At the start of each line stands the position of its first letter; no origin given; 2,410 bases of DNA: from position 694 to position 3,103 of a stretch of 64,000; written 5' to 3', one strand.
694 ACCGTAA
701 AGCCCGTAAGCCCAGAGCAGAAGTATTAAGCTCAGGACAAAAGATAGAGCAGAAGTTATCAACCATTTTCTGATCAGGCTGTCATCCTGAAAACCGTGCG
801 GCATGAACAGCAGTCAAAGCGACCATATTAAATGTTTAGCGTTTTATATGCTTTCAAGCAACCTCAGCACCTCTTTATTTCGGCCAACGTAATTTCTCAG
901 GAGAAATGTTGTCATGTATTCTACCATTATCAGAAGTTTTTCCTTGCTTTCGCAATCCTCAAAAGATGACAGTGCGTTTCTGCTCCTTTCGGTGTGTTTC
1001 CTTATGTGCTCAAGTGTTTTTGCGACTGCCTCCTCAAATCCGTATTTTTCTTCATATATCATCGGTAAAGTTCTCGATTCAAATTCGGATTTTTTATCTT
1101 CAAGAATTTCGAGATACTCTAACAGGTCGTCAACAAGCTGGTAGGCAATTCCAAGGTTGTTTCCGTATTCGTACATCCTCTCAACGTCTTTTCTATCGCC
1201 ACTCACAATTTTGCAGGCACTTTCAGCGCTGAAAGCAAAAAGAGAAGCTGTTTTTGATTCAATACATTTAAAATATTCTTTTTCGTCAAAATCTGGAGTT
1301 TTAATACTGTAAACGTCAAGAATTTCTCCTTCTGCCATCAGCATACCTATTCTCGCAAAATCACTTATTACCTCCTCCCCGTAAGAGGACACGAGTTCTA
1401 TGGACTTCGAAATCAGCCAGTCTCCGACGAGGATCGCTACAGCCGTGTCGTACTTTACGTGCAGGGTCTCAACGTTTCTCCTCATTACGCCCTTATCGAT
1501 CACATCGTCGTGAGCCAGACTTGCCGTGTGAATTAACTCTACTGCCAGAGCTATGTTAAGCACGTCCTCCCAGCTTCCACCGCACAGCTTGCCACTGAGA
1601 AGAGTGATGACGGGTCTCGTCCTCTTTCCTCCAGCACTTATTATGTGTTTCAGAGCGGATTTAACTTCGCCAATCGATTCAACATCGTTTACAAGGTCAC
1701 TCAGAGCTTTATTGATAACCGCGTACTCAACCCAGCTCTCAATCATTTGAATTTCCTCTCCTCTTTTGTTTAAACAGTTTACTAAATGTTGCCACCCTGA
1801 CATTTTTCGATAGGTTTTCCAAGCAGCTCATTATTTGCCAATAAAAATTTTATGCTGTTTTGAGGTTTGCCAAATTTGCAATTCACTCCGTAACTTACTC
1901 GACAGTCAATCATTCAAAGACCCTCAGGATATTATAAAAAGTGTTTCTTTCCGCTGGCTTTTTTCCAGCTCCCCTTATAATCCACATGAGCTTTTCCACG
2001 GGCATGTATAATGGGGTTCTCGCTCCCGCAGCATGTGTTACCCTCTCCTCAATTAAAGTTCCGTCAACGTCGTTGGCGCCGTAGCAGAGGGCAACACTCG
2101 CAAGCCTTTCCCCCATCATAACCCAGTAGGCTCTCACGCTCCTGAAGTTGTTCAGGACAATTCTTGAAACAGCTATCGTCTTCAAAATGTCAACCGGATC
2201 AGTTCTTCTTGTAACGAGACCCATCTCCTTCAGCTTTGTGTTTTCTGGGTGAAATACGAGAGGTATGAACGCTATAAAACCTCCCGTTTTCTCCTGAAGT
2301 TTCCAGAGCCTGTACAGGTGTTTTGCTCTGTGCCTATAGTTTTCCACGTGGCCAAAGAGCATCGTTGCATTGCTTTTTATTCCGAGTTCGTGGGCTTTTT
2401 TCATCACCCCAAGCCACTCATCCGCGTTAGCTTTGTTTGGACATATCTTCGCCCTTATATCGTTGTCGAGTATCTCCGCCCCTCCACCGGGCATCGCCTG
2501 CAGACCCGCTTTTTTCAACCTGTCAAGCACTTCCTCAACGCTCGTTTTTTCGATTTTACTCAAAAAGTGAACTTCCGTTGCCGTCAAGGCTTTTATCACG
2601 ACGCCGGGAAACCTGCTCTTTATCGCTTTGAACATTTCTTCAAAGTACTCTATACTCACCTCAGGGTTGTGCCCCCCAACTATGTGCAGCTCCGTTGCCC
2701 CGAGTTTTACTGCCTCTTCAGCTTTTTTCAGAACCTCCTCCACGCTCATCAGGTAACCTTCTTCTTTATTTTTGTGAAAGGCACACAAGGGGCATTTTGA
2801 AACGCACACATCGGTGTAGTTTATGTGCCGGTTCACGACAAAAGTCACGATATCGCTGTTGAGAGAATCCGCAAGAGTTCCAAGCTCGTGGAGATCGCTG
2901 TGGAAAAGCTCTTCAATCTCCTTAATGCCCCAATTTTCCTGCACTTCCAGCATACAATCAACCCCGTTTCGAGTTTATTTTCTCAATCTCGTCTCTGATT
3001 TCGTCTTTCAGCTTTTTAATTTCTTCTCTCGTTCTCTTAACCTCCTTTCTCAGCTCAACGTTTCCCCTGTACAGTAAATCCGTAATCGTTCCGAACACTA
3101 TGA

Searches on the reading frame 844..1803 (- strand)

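Call 96: search_protein_families(library=pfam, proteins=[window:844-1803:-], max_evalue=0.00001)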
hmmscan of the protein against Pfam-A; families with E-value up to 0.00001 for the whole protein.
window:844-1803:- (319 aa): 1 family
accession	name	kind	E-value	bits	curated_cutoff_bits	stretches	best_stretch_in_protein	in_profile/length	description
PF00348.22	polyprenyl_synt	-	1.9e-51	175.1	27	1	47-234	4-195/251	Polyprenyl synthetase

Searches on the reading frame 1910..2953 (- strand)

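Call 96: search_protein_families(library=pfam, proteins=[window:1910-2953:-], max_evalue=0.00001)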
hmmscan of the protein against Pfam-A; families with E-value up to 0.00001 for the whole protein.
window:1910-2953:- (347 aa): 2 families
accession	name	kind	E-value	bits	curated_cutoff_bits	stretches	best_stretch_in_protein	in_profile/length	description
PF19288.4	CofH_C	-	2.9e-24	85.7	27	1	225-343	3-119/125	CofH/MqnC C-terminal region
PF04055.27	Radical_SAM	-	2e-23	83.8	29.5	1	44-213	1-163/166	Radical SAM superfamily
